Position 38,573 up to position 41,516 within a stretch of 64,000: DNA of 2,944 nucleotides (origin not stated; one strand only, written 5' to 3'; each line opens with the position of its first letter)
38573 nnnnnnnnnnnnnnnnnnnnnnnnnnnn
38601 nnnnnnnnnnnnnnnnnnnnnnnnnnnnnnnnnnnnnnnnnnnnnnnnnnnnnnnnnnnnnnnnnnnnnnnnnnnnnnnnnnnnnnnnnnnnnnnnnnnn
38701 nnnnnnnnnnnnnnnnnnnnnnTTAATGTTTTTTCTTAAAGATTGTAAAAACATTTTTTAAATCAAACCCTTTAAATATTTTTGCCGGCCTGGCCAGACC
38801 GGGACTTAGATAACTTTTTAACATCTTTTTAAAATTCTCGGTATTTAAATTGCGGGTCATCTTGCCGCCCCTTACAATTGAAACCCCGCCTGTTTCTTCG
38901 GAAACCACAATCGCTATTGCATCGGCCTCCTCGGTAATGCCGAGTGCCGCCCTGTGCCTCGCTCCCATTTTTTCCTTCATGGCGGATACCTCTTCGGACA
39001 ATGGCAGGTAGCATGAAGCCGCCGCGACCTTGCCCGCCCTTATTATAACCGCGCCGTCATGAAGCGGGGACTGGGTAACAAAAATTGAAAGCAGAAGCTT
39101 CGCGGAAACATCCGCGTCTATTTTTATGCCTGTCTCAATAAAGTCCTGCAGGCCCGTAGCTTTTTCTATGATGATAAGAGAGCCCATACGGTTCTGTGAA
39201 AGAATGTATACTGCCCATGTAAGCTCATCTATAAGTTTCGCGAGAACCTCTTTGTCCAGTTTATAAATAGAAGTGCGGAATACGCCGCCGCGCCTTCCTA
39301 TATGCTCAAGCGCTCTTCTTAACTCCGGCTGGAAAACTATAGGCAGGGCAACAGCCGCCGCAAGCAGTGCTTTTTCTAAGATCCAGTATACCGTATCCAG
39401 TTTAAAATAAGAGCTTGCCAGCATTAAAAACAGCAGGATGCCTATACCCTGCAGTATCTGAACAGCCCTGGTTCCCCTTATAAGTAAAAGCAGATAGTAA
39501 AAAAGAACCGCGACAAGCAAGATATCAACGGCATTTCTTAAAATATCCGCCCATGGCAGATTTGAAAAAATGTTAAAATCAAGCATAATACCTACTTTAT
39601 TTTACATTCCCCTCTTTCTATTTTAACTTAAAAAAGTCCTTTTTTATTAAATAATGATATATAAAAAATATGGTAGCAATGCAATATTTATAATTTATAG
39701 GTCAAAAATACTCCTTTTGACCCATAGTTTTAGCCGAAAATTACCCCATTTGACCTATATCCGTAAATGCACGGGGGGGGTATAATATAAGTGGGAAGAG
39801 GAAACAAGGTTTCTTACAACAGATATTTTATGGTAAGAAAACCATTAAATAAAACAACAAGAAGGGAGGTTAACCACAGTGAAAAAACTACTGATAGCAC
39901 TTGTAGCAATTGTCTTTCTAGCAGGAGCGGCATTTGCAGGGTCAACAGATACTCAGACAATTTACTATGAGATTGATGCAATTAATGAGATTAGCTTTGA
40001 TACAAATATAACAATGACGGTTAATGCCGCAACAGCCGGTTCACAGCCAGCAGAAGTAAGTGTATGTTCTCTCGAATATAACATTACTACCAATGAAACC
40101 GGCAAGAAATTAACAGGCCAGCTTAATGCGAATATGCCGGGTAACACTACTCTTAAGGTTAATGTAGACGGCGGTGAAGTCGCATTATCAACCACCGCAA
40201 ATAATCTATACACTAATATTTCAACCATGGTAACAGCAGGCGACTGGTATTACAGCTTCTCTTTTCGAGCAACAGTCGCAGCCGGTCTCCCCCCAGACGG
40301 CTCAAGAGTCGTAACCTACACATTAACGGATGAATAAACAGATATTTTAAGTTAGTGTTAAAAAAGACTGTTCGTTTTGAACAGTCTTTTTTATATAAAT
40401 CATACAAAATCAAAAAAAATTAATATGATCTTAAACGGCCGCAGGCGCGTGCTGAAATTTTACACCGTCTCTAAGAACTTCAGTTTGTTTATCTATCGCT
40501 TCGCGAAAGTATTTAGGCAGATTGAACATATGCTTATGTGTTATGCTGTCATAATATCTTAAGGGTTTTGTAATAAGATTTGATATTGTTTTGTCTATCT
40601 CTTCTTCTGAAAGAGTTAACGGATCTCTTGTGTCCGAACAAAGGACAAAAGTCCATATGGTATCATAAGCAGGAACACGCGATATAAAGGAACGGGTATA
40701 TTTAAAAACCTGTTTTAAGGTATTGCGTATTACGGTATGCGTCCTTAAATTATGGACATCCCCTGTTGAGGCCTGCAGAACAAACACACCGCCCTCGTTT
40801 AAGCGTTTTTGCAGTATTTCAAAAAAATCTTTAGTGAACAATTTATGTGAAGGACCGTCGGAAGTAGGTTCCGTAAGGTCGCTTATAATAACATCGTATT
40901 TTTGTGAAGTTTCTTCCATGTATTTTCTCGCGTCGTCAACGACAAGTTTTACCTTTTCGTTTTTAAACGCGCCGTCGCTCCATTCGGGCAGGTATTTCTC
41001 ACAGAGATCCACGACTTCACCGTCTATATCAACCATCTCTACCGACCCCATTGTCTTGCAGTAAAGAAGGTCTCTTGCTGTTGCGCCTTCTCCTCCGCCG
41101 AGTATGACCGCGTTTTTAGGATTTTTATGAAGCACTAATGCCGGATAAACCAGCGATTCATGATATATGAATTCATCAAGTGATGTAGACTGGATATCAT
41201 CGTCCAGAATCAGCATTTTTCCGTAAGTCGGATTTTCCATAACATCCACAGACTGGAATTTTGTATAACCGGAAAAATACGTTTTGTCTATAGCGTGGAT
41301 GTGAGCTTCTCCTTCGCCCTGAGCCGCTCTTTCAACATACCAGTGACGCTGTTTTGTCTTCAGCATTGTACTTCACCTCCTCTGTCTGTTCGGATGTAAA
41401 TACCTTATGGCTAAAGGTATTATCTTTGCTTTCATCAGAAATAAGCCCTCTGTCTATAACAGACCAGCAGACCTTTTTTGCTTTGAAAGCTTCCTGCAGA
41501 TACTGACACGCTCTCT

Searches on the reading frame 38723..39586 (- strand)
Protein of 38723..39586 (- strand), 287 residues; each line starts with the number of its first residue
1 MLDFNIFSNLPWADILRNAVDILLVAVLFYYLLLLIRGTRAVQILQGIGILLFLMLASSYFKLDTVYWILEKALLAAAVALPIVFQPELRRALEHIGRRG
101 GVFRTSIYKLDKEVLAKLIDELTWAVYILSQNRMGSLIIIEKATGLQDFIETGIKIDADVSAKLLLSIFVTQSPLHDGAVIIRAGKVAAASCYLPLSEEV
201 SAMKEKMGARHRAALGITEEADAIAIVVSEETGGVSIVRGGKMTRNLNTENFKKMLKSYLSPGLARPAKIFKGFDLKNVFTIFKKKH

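Call 8: search_protein_families(library=pfam, proteins=[window:38723-39586:-], max_evalue=0.01)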
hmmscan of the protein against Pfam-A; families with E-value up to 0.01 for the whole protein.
window:38723-39586:- (287 aa): 2 families
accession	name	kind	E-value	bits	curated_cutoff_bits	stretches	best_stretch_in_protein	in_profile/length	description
PF02457.21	DAC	-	8.8e-43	145.1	27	1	125-243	3-119/119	DisA bacterial checkpoint controller nucleotide-binding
PF19293.4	CdaA_N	-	2.7e-08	34.3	23.8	1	16-88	7-80/81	CdaA N-terminal transmembrane domain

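Call 57: find_homologous_proteins(query=window:38723-39586:-, max_evalue=1e-40)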
Query window:38723-39586:- (287 aa): 7556 proteins with E <= 1e-40 among 8000 candidates; the best 120 are listed.
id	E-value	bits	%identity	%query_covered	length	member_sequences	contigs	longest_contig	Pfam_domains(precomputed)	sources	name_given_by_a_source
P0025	1.2e-178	610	100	100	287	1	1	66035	PF02457.22,PF19293.5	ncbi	ncbi:MAG: diadenylate cyclase CdaA [Armatimonadota bacterium]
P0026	4.7e-125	434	71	100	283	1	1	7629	PF02457.22,PF19293.5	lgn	-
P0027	1.0e-123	430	74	94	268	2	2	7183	PF02457.22,PF19293.5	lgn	-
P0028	1.3e-122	426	71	100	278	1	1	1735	PF02457.22,PF19293.5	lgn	-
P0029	1.0e-121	424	73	93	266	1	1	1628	PF02457.22,PF19293.5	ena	-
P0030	2.8e-121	422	73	94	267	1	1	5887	PF02457.22,PF19293.5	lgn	-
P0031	2.2e-97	344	62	90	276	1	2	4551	PF02457.22,PF19293.5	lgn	-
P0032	1.4e-96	341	60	87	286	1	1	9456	PF02457.22,PF19293.5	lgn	-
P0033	2.3e-94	334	61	92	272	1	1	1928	PF02457.22,PF19293.5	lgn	-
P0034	6.9e-94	332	63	89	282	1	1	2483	PF02457.22,PF19293.5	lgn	-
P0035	2.1e-91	324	59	85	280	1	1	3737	PF02457.22,PF19293.5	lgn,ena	-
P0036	6.1e-87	310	53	98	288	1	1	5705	PF02457.22,PF19293.5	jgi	jgi:diadenylate cyclase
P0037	8.6e-87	309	53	95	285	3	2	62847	PF02457.22,PF19293.5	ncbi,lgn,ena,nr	ncbi:MAG: diadenylate cyclase CdaA [Candidatus Eremiobacteraeota bacterium]|nr:diadenylate cyclase C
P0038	1.1e-86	309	57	87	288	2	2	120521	PF02457.22,PF19293.5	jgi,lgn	jgi:diadenylate cyclase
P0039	1.3e-86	308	56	92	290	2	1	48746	PF02457.22,PF19293.5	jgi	jgi:diadenylate cyclase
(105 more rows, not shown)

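Call 59: find_encoding_contigs(protein=P0026, flank=8000, max_places=3)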
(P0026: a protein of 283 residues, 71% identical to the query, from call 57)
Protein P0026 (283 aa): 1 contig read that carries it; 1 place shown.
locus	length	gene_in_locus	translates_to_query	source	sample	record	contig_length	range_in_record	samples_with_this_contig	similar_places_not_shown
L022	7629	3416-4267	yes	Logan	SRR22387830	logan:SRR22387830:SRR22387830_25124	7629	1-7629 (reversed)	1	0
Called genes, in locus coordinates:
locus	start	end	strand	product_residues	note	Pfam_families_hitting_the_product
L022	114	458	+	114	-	-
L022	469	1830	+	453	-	-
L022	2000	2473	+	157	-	PF02675:AdoMet_dc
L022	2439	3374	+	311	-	PF17284:Spermine_synt_N, PF01564:Spermine_synth, PF13847:Methyltransf_31 (weak)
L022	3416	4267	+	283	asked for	PF19293:CdaA_N, PF02457:DAC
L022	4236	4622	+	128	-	PF07949:YbbR (weak)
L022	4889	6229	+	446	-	PF02878:PGM_PMM_I, PF02879:PGM_PMM_II, PF02880:PGM_PMM_III, PF00408:PGM_PMM_IV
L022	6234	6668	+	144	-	-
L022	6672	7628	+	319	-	?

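Call 60: find_encoding_contigs(protein=P0027, flank=8000, max_places=3)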
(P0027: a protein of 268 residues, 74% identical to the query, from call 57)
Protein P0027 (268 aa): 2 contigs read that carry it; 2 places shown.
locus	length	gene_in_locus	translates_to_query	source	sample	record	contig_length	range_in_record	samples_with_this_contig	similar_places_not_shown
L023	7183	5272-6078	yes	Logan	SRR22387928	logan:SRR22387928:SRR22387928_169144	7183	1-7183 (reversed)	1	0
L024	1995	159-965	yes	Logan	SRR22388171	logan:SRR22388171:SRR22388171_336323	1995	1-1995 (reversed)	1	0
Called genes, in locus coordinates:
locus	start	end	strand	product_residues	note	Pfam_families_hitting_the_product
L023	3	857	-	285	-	?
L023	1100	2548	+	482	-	-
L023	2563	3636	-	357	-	PF00482:T2SSF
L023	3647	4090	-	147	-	PF07963:N_methyl (weak)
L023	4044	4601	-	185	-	-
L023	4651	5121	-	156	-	-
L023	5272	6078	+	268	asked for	PF19293:CdaA_N, PF02457:DAC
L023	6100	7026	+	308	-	PF07949:YbbR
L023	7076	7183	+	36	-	?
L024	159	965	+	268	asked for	PF19293:CdaA_N, PF02457:DAC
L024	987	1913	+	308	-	PF07949:YbbR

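Call 61: find_encoding_contigs(protein=P0030, flank=8000, max_places=3)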
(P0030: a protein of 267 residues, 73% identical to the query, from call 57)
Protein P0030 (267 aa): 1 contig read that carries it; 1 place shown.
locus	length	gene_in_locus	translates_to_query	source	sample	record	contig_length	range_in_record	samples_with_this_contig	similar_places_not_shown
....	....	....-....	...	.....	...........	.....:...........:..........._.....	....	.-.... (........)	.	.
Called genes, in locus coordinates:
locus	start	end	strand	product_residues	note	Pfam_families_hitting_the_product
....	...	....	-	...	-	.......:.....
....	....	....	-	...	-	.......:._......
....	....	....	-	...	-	-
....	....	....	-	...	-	-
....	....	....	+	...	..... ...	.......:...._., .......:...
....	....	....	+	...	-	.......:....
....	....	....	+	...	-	?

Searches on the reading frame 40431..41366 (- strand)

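Call 8: search_protein_families(library=pfam, proteins=[window:40431-41366:-], max_evalue=0.01)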
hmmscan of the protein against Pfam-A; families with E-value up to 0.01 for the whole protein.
window:40431-41366:- (311 aa): 6 families
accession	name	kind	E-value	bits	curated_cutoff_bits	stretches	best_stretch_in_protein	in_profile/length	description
PF01564.23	Spermine_synth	-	2.5e-45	154.7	22.9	1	65-246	1-179/186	Spermine/spermidine synthase domain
PF17284.7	Spermine_synt_N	-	8.2e-11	42.1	22.1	1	9-61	2-52/53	Spermidine synthase tetramerisation domain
PF13847.12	Methyltransf_31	-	0.00042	20.5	27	1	89-201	10-113/145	Methyltransferase domain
PF05430.17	Methyltransf_30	-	0.00069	20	22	1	135-204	29-95/124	S-adenosyl-L-methionine-dependent methyltransferase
PF13649.12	Methyltransf_25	-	0.002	19.2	27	1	89-164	4-73/97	Methyltransferase domain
PF05175.20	MTS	-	0.0047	17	23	1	83-219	31-156/170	Methyltransferase small domain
